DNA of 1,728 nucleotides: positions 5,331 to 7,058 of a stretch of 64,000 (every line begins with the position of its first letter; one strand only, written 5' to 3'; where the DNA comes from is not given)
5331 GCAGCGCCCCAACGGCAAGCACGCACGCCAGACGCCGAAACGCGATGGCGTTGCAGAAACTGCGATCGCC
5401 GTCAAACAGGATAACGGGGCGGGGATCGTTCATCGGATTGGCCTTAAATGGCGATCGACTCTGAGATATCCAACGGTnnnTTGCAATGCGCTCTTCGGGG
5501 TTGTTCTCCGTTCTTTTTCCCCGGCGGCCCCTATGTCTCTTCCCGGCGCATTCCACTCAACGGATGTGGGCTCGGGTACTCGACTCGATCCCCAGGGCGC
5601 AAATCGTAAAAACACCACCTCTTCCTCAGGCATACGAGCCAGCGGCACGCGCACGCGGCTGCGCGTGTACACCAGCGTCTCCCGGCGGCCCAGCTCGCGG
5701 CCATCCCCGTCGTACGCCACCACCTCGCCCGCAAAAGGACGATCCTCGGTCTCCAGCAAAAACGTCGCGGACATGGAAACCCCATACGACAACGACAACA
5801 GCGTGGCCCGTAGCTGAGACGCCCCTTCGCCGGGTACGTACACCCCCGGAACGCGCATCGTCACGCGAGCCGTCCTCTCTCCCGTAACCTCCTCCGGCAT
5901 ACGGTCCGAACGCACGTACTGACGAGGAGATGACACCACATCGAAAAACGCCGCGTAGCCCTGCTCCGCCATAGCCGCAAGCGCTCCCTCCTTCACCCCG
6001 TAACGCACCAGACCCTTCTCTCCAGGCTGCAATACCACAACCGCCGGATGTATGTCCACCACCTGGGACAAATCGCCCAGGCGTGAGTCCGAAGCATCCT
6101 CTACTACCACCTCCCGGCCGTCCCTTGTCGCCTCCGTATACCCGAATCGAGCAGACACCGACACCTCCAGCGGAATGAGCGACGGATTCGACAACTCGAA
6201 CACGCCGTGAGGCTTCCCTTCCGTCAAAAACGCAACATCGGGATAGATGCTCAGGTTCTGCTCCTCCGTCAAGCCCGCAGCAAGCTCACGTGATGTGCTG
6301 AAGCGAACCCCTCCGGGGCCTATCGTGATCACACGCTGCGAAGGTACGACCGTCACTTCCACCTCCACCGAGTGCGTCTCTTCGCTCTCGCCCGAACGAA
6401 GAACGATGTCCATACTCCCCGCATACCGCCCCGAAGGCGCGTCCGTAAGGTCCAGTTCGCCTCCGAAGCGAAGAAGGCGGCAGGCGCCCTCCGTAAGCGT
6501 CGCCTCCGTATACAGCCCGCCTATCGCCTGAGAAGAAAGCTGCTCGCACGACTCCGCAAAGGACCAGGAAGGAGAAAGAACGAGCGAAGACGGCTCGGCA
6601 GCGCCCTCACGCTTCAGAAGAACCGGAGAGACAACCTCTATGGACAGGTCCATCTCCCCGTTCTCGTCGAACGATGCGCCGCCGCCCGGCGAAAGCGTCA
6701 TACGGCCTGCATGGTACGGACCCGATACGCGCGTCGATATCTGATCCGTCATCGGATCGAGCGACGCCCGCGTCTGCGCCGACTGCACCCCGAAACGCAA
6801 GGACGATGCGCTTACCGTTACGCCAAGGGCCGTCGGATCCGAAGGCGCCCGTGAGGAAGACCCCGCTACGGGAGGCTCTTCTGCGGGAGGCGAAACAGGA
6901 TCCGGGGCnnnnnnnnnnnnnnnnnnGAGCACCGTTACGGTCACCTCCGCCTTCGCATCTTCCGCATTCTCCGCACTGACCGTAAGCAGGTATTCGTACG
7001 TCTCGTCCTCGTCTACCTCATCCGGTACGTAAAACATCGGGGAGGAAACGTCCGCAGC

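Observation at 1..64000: One family of giant Cys-paired Ig/PKD-like repeat proteins fills more than half the window (5 large copies, 1 collapsed copy, 1 remnant)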

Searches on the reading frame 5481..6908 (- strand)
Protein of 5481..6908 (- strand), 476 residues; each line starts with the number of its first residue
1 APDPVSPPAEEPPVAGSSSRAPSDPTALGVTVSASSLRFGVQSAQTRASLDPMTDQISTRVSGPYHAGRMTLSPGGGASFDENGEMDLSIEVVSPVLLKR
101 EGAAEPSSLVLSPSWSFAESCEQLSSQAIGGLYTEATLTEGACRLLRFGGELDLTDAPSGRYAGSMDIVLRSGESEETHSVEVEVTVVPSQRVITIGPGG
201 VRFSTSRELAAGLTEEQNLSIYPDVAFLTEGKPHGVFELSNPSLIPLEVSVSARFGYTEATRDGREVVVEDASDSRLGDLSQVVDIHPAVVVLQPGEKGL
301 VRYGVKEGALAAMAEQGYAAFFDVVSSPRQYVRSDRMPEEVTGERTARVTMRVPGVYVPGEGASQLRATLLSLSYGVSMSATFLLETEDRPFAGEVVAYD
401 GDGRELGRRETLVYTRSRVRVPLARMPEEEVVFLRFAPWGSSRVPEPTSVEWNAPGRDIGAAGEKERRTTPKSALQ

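Call 15: search_protein_families(library=pfam, proteins=[window:5481-6908:-], max_evalue=1)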
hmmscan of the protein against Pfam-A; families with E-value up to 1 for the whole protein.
seq(476 aa): 0 families

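Call 16: search_solved_structures(query=window:5481-6908:-, max_evalue=10)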
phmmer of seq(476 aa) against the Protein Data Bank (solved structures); distinct sequences matched with E-value up to 10: 1.
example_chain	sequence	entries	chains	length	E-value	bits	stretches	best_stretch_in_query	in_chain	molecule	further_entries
3u4y_A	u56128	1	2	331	1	11.5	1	192-270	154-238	uncharacterized protein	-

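Call 18: find_homologous_proteins(query=window:5481-6908:-, max_evalue=0.001)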
Query seq(476 aa) (476 aa): 70 proteins with E <= 0.001 among 8000 candidates.
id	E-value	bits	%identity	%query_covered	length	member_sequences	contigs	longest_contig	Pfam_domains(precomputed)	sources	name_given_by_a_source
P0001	8.5e-266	900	88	98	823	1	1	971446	PF24528.2,PF22352.3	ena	-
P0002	2.4e-260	882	87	99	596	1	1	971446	-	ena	-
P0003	1.1e-238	811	79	100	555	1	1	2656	PF22352.3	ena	-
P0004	3.2e-238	809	80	99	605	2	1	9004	PF22352.3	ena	-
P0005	3.9e-238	809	79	100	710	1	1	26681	PF13895.13,PF22352.3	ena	-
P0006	1.9e-237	807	78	99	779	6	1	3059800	PF24528.2,PF22352.3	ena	-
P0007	2.2e-237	806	80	98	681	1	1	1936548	PF22352.3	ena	-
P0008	1.0e-235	801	80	98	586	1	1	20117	PF05345.19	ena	-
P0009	1.7e-235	800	80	99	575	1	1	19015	-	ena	-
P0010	7.9e-235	798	79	99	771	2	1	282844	PF22352.3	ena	-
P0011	3.5e-234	796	79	97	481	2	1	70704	-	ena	-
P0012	4.4e-234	796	80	97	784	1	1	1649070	PF24528.2,PF13895.13,PF22352.3,PF13927.13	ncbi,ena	-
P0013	5.8e-234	795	78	99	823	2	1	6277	PF24528.2,PF22352.3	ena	-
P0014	1.8e-233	794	80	99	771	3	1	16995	PF22352.3,PF05345.19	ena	-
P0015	5.2e-233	792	79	99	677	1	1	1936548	PF05345.19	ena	-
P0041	1.3e-171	590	60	95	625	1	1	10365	PF22352.3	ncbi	-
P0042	3.0e-168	579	63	92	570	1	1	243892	PF22352.3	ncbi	-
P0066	9.0e-53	198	39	65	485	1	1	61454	-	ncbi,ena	-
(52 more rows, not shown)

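Call 20: find_related_loci(query=A1, collection=genome_contigs, flank=10000)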
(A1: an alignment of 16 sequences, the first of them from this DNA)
Query A1 (476 aa) in genome_contigs; peptide patterns used: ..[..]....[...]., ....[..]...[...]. (x = any residue, [..] = any of these).
69 stretches matched a pattern; 40 encode a relative of the query (tblastn E <= 1e-3); 36 distinct loci.
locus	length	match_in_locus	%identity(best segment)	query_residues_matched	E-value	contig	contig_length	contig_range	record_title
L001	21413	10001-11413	79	5-473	0e+0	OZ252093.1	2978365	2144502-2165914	MAG: Rhodothermales bacterium isolate 6d7e3f05-e9b0-42b1-9b57-d28f79994439 genome assembly, chromosome: 1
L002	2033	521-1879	79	14-466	0e+0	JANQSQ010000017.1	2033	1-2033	MAG: Rhodothermales bacterium isolate IP30a_bin.15 k99_1828393, whole genome shotgun sequence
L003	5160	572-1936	78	20-475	0e+0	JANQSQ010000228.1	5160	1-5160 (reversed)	MAG: Rhodothermales bacterium isolate IP30a_bin.15 k99_33861, whole genome shotgun sequence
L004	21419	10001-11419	75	8-476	0e+0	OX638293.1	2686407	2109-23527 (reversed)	MAG: Rhodothermales bacterium isolate 042ea3ce-0ccb-4c6a-82ee-eaa32ce74e6d genome assembly, chromosome: 1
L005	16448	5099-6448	78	27-476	0e+0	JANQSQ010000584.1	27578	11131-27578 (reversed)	MAG: Rhodothermales bacterium isolate IP30a_bin.15 k99_829350, whole genome shotgun sequence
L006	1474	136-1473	77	2-452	0e+0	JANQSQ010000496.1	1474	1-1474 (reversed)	MAG: Rhodothermales bacterium isolate IP30a_bin.15 k99_695937, whole genome shotgun sequence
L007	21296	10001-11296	71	27-458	0e+0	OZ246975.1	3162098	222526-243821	MAG: Rhodothermales bacterium isolate 8fe74e33-5909-4c33-ba6b-a037c2d2266a genome assembly, chromosome: 1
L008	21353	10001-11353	66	25-475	0e+0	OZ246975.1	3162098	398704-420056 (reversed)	MAG: Rhodothermales bacterium isolate 8fe74e33-5909-4c33-ba6b-a037c2d2266a genome assembly, chromosome: 1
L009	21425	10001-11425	63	7-471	0e+0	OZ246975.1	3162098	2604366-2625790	MAG: Rhodothermales bacterium isolate 8fe74e33-5909-4c33-ba6b-a037c2d2266a genome assembly, chromosome: 1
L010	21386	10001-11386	64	1-475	0e+0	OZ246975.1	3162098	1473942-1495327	MAG: Rhodothermales bacterium isolate 8fe74e33-5909-4c33-ba6b-a037c2d2266a genome assembly, chromosome: 1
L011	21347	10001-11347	66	24-462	0e+0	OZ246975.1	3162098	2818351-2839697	MAG: Rhodothermales bacterium isolate 8fe74e33-5909-4c33-ba6b-a037c2d2266a genome assembly, chromosome: 1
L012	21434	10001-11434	63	10-475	0e+0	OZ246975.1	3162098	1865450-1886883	MAG: Rhodothermales bacterium isolate 8fe74e33-5909-4c33-ba6b-a037c2d2266a genome assembly, chromosome: 1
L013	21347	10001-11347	65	24-462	0e+0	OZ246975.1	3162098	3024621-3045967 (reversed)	MAG: Rhodothermales bacterium isolate 8fe74e33-5909-4c33-ba6b-a037c2d2266a genome assembly, chromosome: 1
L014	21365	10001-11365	64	24-476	0e+0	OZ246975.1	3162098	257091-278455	MAG: Rhodothermales bacterium isolate 8fe74e33-5909-4c33-ba6b-a037c2d2266a genome assembly, chromosome: 1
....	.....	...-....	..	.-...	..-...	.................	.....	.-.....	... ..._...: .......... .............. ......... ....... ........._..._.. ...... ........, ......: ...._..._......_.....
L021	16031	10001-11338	64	22-462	1e-179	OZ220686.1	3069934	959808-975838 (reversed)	MAG: Rhodothermales bacterium isolate 312d6c01-350c-491a-87ad-f3958f88b76c genome assembly, chromosome: 1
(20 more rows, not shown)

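Call 24: search_protein_families(library=ncbifam, proteins=[window:5481-6908:-], max_evalue=1)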
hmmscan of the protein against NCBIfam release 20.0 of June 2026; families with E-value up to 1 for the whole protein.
seq(476 aa): 0 families

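Call 25: find_encoding_contigs(protein=P0001, flank=10000, max_places=3)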
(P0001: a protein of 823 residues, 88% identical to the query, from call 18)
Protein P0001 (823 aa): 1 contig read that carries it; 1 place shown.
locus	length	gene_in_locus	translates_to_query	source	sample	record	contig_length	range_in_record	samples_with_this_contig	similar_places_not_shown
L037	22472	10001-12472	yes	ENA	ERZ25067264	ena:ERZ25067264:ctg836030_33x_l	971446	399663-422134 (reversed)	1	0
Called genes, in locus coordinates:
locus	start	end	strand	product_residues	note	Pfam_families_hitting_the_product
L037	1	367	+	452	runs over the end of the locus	PF03553:Na_H_antiporter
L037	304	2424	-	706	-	PF11897:DUF3417, PF00343:Phosphorylase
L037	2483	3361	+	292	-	PF17827:PrmC_N, PF05175:MTS, PF13847:Methyltransf_31, PF08241:Methyltransf_11 (faint), PF13649:Methyltransf_25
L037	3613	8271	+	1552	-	PF13895:Ig_2 (faint), PF13927:Ig_3 (faint), PF22352:K319L-like_PKD (faint), PF22971:Ig_VEGFR-1-like_5th (faint), PF24528:Ig_ADGRF3 (faint)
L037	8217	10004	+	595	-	PF24528:Ig_ADGRF3 (faint), PF06766:Hydrophobin_2 (faint), PF13895:Ig_2 (faint), PF26825:HCP2_Skunalikevirus (faint), PF22352:K319L-like_PKD (weak)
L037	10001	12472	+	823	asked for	PF22352:K319L-like_PKD (faint), PF24528:Ig_ADGRF3 (faint)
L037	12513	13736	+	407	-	PF13439:Glyco_transf_4, PF13579:Glyco_trans_4_4, PF00534:Glycos_transf_1, PF13692:Glyco_trans_1_4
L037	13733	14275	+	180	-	PF03190:Thioredox_DsbH, PF00085:Thioredoxin (weak), PF13899:Thioredoxin_7, PF13098:Thioredoxin_2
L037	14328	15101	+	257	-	PF01553:Acyltransferase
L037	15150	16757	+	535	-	PF00089:Trypsin, PF10459:Peptidase_S46 (faint), PF13365:Trypsin_2, PF17820:PDZ_6 (faint), PF00595:PDZ (weak), PF13180:PDZ_2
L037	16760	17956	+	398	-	PF01264:Chorismate_synt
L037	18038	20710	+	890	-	PF00133:tRNA-synt_1, PF09334:tRNA-synt_1g, PF13603:tRNA-synt_1_2, PF09334:tRNA-synt_1g (weak), PF08264:Anticodon_1, PF10458:Val_tRNA-synt_C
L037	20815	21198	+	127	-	-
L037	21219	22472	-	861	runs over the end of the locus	PF13620:CarboxypepD_reg, PF13715:CarbopepD_reg_2, PF07715:Plug, PF00593:TonB_dep_Rec_b-barrel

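Call 26: list_cluster_members(proteins=[P0012, P0041, P0042, P0066])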
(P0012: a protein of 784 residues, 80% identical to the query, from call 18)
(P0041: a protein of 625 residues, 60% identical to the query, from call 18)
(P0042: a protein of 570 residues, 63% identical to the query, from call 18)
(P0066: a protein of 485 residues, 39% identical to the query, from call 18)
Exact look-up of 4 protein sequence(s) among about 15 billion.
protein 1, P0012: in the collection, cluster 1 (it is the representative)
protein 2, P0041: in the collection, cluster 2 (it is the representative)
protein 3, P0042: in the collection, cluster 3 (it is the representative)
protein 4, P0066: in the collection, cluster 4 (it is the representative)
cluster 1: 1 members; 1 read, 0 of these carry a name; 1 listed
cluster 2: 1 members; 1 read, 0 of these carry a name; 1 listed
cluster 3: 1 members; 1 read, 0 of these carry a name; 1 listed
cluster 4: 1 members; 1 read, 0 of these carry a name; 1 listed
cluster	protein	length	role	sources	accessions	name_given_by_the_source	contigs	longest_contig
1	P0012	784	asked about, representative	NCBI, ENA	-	-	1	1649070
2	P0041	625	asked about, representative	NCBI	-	-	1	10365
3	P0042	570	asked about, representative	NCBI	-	-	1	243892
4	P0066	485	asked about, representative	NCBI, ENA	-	-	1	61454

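Call 30: predict_structure(alignment_id=A2)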
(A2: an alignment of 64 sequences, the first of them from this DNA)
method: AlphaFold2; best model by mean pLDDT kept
length: 476 residues; sequences in the alignment: 64
mean_pLDDT: 58.3   pTM: 0.34
mean pLDDT of the five models: 58.3, 55.5, 54.5, 54.4, 52.1
residues with pLDDT >= 90: 18; 70-90: 154; 50-70: 144; < 50: 160
segments of 3 or more residues with pLDDT < 50: 1-66, 189-218, 222-225, 263-267, 330-359, 456-476
pLDDT, mean of each block of 10 residues (from residue 1): 37 28 25 24 26 26 43 64 79 79 76 71 60 75 69 60 78 75 58 33 31 45 54 69 63 56 49 63 77 72 74 56 57 38 32 37 71 79 76 82 90 69 88 82 77 54 29 35
secondary structure, 60 per line:
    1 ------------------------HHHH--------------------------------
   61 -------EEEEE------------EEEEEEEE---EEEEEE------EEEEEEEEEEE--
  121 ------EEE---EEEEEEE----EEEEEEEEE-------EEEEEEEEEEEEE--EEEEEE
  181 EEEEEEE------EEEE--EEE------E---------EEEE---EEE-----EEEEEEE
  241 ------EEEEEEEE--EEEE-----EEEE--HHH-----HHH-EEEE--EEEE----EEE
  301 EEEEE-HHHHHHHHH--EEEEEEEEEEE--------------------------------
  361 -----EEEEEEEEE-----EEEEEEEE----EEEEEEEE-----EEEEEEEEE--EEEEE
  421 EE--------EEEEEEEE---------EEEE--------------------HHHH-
elements in order: H25-28 E68-72 E85-92 E96-101 E108-118 E127-129 E133-139 E144-152 E160-172 E175-187 E194-197 E200-202 E219-222 E226-228 E234-240 E247-254 E257-260 E266-269 E284-287 E290-293 E298-305 H307-315 E318-328 E366-374 E380-387 E392-399 E405-413 E416-422 E431-438 E448-451 H472-475

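Call 33: fold_search(model_id=the predicted structure, library=pdb)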
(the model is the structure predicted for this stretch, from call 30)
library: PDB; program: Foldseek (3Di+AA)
matches with E <= 10: 977; with E <= 0.001: 35
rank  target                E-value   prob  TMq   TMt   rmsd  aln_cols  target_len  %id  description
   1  3f85                  3.9e-06  1.00  0.18  0.19  21.7       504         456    8  Structure of fusion complex of homo trimeric major pilin subunits CfaB of CFA/I fimbirae from ETEC E. coli (released 2009-08-11)
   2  7sqc_T0               4.5e-05  0.91  0.12  0.11  31.6       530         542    8  Ciliary C1 central pair apparatus isolated from Chlamydomonas reinhardtii (released 2022-04-13)
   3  7sqc_F0               5.2e-05  0.99  0.13  0.19  22.1       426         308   10  Ciliary C1 central pair apparatus isolated from Chlamydomonas reinhardtii (released 2022-04-13)
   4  3f84_B                7.0e-05  1.00  0.19  0.27  18.0       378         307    8  Structure of fusion complex of major pilin CfaB and major pilin CfaB of CFA/I pilus from ETEC E. coli (released 2009-08-11)
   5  6y62_B                8.8e-05  0.94  0.14  0.16  31.5       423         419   10  Crystal structure of the envelope glycoprotein complex of Maporal virus in a prefusion conformation (released 2020-10-14)
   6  6k73_C                9.3e-05  0.98  0.13  0.18  18.5       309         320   10  Chaperone-tip adhesin complex is vital for synergistic activation of CFA/I fimbriae biogenesis (released 2020-06-10)
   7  9ijj_h                9.7e-05  0.91  0.11  0.04  21.1       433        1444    8  In situ structure of the central apparatus in mouse sperm axoneme. (released 2025-06-04)
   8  7sqc_O0               1.1e-04  0.94  0.12  0.07  22.2       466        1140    8  Ciliary C1 central pair apparatus isolated from Chlamydomonas reinhardtii (released 2022-04-13)
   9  6y5f_B                1.1e-04  0.94  0.15  0.16  32.6       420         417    9  Crystal structure of the envelope glycoprotein prefusion complex of Andes virus - Mutant H953F (released 2020-10-14)
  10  7c7u_B                1.3e-04  0.95  0.15  0.13  26.2       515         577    9  Biofilm associated protein - BSP domain (released 2021-05-12)
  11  9fh8_A                1.7e-04  1.00  0.15  0.23  16.2       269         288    8  Crystal structure of the SPD-2 domain of Apis dorsata CEP192 (released 2025-03-26)
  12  4dwh_A                1.8e-04  1.00  0.13  0.29  21.9       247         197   11  Structure of the major type 1 pilus subunit FIMA bound to the FIMC (2.5 A resolution) (released 2012-05-30)
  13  9p3i_B                1.8e-04  0.90  0.14  0.14  31.9       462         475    9  High-resolution in situ ANDV single tetramer structure (released 2025-07-30)
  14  6y6q_A                2.0e-04  0.80  0.13  0.16  36.8       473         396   10  Structure of Andes virus envelope glycoprotein Gc in postfusion conformation (released 2020-10-14)
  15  6fqa_A                2.2e-04  1.00  0.14  0.25  18.9       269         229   11  Crystal structure of the CsuC-CsuA/B chaperone-subunit preassembly complex of the archaic chaperone-usher Csu pili of  (released 2018-09-26)
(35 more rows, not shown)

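Call 48: search_protein_representatives(alignment_id=A2)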
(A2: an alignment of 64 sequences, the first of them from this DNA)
Query: 64 sequences, 624 profile positions. Proteins with E-value up to 0.001 (for the whole library): 1710; up to 1e-10: 622; up to 1e-30: 182. The best 150 are listed.
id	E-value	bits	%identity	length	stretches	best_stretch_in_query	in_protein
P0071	0.0e+00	2740.0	-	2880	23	40-621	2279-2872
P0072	0.0e+00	2169.7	-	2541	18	38-623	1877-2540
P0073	0.0e+00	1878.5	-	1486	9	43-623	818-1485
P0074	0.0e+00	1862.1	-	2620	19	39-460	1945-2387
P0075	0.0e+00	1830.5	-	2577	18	38-616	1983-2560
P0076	0.0e+00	1660.4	-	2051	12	40-603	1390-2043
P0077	0.0e+00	1580.8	-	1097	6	36-623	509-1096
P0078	0.0e+00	1439.4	-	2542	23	40-147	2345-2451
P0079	0.0e+00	1416.9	-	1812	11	36-620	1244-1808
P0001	0.0e+00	1338.5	-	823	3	39-621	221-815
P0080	0.0e+00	1308.8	-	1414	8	39-623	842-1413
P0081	0.0e+00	1304.0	-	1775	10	38-617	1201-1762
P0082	0.0e+00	1301.9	-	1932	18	40-147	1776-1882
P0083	0.0e+00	1248.7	-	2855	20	5-592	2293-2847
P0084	0.0e+00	1155.2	-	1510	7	4-615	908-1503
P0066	3.5e-153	527.6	-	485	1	3-478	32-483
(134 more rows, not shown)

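Call 57: predict_structure(alignment_id=A3)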
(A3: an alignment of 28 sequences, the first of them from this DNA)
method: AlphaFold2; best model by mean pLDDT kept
length: 450 residues; sequences in the alignment: 28
mean_pLDDT: 82.9   pTM: 0.63
mean pLDDT of the five models: 82.9, 82.4, 80.1, 79.7, 71.0
residues with pLDDT >= 90: 180; 70-90: 202; 50-70: 43; < 50: 25
segments of 3 or more residues with pLDDT < 50: 430-450
pLDDT, mean of each block of 10 residues (from residue 1): 88 87 87 75 89 79 91 84 93 81 84 89 91 91 91 95 79 76 64 89 89 88 96 83 88 94 91 90 83 95 68 58 91 75 87 89 86 90 89 89 89 75 80 35 37
secondary structure, 60 per line:
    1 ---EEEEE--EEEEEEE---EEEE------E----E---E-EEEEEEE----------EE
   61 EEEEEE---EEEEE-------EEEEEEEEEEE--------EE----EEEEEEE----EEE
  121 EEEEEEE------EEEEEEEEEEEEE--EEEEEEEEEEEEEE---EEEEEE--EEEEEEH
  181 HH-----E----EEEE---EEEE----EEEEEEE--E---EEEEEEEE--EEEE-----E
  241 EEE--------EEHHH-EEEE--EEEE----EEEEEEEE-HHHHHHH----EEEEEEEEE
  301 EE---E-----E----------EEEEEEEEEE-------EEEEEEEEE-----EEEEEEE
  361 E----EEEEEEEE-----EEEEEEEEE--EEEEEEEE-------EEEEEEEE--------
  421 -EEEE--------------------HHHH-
elements in order: E4-8 E11-17 E21-24 E42-48 E59-66 E70-74 E82-92 E107-113 E118-127 E134-146 E149-162 E166-171 E174-179 E193-196 E200-203 E208-214 E221-228 E231-234 E240-243 E258-261 E264-267 E272-279 H281-287 E292-302 E323-332 E340-348 E354-361 E366-373 E379-387 E390-397 E405-412 E422-425 H446-449
